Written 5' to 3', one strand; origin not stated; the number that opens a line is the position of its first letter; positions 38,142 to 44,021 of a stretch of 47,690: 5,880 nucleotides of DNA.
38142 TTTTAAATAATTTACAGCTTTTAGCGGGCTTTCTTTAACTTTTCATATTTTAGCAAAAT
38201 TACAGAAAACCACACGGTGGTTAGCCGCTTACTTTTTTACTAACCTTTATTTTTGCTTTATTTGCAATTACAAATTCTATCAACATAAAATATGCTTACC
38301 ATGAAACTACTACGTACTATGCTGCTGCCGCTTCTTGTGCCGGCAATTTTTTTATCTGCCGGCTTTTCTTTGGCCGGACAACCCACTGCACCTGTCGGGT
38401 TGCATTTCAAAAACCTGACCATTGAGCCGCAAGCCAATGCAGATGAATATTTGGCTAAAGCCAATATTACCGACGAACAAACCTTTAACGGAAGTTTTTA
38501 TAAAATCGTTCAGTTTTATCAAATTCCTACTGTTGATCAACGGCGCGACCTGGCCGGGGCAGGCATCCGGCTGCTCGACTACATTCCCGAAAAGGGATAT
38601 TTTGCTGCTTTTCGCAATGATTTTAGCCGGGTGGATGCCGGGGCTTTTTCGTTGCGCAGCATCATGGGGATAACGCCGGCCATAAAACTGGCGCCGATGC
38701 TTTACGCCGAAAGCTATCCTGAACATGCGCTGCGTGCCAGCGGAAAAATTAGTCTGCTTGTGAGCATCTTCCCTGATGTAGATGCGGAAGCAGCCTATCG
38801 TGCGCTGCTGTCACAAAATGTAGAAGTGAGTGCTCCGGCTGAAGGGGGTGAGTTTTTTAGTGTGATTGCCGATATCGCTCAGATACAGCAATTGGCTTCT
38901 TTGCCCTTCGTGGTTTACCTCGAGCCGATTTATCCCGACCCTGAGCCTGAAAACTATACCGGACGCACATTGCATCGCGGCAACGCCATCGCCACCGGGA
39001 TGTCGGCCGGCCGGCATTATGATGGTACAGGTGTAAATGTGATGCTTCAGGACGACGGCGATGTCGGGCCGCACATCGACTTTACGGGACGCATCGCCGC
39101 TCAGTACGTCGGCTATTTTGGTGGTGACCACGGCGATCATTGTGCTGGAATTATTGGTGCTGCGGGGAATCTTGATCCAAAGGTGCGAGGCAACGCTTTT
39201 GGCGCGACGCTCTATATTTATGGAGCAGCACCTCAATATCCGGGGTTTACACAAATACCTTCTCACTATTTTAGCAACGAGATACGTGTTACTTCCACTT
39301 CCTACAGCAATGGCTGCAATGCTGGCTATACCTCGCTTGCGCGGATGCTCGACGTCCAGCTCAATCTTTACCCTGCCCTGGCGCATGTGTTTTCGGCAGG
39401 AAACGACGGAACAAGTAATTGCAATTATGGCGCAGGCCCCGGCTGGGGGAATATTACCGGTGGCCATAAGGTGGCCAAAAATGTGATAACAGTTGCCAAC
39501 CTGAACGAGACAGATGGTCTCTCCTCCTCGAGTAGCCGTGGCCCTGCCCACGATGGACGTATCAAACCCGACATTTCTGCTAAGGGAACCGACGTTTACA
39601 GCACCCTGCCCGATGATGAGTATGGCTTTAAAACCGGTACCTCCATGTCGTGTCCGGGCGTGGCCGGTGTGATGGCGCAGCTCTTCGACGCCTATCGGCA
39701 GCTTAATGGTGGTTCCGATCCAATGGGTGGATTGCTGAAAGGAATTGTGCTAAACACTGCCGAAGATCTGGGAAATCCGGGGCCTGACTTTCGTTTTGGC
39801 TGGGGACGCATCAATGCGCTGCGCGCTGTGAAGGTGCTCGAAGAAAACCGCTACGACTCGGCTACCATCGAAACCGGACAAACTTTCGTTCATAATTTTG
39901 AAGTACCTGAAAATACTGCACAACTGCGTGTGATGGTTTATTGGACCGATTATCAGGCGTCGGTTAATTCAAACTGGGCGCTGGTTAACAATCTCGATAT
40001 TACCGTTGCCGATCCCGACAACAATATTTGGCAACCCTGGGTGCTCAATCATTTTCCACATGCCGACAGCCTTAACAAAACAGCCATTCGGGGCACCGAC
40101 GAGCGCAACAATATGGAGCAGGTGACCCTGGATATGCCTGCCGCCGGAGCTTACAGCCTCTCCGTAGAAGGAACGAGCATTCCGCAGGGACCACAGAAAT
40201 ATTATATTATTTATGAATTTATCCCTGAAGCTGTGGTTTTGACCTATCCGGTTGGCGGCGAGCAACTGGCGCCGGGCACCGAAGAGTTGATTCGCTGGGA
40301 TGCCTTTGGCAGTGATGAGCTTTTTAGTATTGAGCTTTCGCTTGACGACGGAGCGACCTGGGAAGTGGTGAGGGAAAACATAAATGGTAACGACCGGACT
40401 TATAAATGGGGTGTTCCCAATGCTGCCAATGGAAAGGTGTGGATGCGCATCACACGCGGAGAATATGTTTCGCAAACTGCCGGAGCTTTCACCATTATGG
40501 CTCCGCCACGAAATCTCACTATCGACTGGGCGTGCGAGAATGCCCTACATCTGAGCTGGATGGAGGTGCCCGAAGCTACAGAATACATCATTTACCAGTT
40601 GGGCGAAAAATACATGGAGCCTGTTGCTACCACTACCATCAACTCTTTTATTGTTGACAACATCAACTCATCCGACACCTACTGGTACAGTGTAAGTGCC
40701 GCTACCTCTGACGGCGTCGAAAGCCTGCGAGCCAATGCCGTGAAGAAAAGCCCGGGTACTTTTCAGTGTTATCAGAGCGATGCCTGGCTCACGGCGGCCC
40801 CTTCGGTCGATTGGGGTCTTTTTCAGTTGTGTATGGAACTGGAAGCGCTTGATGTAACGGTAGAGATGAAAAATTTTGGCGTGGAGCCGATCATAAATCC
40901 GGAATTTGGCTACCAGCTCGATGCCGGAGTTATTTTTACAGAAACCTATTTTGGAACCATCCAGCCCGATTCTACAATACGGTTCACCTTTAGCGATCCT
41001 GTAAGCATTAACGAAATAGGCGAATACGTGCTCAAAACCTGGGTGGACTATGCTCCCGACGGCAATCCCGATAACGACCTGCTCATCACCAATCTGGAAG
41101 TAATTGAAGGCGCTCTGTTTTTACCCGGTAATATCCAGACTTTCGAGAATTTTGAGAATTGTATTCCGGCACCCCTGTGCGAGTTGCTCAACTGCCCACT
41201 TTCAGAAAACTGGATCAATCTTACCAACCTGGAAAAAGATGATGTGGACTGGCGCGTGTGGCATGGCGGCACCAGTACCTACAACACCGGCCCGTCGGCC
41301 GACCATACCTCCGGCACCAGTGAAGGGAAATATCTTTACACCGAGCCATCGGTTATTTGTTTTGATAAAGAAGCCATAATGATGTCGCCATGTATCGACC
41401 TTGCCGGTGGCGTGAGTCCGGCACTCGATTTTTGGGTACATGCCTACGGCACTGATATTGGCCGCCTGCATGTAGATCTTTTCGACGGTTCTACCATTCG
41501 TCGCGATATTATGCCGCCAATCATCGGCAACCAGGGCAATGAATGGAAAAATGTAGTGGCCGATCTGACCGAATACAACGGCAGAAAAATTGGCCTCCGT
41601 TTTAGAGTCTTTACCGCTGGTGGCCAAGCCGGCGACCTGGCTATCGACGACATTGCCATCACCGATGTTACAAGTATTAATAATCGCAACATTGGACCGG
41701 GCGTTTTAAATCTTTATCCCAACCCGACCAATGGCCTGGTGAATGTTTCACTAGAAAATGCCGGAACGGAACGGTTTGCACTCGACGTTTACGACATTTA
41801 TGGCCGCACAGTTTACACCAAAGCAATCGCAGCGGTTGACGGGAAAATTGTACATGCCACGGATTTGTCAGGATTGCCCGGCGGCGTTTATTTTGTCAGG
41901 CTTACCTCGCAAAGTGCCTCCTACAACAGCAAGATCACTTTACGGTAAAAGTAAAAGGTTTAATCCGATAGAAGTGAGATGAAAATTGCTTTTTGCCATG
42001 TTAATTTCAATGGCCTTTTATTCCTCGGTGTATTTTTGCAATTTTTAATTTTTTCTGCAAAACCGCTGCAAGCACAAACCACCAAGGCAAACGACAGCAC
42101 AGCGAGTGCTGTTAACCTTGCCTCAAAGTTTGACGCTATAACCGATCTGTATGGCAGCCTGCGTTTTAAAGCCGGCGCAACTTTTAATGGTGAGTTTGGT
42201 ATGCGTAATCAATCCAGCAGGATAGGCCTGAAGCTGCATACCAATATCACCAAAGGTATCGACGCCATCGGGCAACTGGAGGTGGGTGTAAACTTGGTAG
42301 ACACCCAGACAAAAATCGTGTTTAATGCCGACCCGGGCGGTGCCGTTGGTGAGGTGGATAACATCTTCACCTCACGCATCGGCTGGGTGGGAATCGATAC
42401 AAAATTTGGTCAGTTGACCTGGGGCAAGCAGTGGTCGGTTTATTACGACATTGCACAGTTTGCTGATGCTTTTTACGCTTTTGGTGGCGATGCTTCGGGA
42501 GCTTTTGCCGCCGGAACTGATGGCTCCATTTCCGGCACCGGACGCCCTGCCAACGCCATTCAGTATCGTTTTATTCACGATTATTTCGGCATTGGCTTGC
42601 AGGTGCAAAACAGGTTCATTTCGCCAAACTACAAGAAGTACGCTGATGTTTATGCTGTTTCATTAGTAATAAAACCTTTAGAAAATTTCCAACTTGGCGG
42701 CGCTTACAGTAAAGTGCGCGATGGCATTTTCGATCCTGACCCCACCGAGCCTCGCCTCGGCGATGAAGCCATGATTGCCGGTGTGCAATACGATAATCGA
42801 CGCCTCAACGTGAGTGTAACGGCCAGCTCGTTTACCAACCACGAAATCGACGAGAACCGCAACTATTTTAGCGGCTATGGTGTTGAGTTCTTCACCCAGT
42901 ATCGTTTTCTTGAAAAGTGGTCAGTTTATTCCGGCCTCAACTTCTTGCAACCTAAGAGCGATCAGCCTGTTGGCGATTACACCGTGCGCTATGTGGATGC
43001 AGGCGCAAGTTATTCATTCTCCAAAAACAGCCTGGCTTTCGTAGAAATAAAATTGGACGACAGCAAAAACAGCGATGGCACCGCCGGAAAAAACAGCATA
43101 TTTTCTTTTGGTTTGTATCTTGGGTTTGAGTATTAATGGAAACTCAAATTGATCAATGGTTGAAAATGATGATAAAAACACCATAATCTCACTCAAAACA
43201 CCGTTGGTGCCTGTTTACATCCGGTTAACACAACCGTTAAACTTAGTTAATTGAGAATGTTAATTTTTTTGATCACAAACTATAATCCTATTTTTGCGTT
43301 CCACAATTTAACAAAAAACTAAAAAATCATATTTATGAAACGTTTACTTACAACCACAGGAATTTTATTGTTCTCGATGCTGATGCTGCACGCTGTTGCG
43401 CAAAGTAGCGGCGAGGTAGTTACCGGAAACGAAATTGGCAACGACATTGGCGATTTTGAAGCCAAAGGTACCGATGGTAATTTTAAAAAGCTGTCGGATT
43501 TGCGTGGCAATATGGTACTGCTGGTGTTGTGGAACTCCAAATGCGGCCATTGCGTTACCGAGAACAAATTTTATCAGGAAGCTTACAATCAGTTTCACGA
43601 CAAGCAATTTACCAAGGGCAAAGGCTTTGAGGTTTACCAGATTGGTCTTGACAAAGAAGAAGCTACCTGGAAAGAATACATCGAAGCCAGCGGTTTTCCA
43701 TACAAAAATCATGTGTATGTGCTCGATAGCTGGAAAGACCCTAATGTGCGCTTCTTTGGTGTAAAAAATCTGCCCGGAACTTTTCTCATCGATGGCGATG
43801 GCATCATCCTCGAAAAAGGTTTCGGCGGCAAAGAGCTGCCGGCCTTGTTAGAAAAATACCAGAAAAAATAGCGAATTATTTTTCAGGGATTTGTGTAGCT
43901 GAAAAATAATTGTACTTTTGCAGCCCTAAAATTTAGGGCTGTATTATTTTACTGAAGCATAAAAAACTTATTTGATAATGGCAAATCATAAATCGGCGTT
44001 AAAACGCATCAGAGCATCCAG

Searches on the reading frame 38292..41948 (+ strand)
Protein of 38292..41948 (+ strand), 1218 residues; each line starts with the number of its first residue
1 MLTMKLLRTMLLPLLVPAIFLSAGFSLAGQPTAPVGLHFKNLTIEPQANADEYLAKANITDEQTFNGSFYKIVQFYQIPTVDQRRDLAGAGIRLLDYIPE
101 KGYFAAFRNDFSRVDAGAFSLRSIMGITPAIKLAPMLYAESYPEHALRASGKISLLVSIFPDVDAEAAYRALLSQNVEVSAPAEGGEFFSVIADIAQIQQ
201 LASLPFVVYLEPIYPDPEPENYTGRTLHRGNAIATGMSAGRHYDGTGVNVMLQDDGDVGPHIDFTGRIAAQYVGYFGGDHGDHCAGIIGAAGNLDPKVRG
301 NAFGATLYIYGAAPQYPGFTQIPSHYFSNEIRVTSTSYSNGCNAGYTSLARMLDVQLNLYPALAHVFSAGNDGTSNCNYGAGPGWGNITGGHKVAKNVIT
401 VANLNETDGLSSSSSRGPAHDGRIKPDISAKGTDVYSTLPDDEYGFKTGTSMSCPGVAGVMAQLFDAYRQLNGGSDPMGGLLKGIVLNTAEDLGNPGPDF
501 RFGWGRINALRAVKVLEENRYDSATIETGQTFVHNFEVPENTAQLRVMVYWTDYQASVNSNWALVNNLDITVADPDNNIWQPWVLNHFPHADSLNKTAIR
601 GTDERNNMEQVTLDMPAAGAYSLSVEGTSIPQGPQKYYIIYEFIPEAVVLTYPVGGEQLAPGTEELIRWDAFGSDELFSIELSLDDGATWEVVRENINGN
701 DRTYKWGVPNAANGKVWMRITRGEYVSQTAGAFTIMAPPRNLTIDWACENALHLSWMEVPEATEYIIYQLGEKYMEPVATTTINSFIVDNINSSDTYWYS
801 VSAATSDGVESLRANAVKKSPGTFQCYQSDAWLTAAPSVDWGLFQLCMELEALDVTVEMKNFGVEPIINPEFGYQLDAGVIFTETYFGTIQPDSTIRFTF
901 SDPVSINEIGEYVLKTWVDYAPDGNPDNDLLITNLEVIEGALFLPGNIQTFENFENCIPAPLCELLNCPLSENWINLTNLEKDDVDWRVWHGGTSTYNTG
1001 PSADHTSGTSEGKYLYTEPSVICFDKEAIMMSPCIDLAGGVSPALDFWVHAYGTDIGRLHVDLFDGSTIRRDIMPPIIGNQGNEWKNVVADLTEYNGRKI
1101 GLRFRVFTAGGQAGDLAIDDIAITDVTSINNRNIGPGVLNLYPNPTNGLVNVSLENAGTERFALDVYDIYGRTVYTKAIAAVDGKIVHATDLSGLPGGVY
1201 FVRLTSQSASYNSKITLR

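Call 37: search_protein_families(library=pfam, proteins=[window:38292-41948:+], max_evalue=0.001)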
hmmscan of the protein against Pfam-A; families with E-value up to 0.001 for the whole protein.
window:38292-41948:+ (1218 aa): 4 families
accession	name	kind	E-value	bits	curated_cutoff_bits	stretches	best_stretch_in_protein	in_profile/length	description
PF00082.27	Peptidase_S8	-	8.2e-36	124.2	21.8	1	275-505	51-288/288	Subtilase family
PF00629.30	MAM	-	1.1e-16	61.5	26.4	1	979-1124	13-153/158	MAM domain, meprin/A5/mu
PF18962.6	Por_Secre_tail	-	1.7e-12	47.9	27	1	1141-1215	1-73/75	Secretion system C-terminal sorting domain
PF20773.4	InhA-like_MAM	-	0.00023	21.2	26.9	1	1076-1124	114-163/191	Immune inhibitor A-like, MAM domain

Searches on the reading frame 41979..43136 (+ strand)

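Call 37: search_protein_families(library=pfam, proteins=[window:41979-43136:+], max_evalue=0.001)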
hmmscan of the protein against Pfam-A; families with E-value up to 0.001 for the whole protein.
window:41979-43136:+ (385 aa): 2 families
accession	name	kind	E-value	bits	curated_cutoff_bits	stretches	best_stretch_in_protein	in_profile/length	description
PF13609.12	Porin_4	-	1.2e-16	61.9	27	1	58-364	21-309/310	Gram-negative porin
PF00267.27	Porin_1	-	1.4e-14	54.7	23.7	1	77-379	28-333/337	Gram-negative porin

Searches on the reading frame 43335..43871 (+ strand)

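Call 37: search_protein_families(library=pfam, proteins=[window:43335-43871:+], max_evalue=0.001)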
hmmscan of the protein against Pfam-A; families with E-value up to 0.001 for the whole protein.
window:43335-43871:+ (178 aa): 3 families
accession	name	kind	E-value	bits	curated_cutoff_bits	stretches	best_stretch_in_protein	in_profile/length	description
PF00578.27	AhpC-TSA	-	1.3e-13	51.4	26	1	34-159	1-122/124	AhpC/TSA family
PF13905.12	Thioredoxin_8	-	4.8e-09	36.9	27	1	58-157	1-93/94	Thioredoxin-like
PF08534.16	Redoxin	-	3.9e-08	33.7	26.6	1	35-164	3-134/148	Redoxin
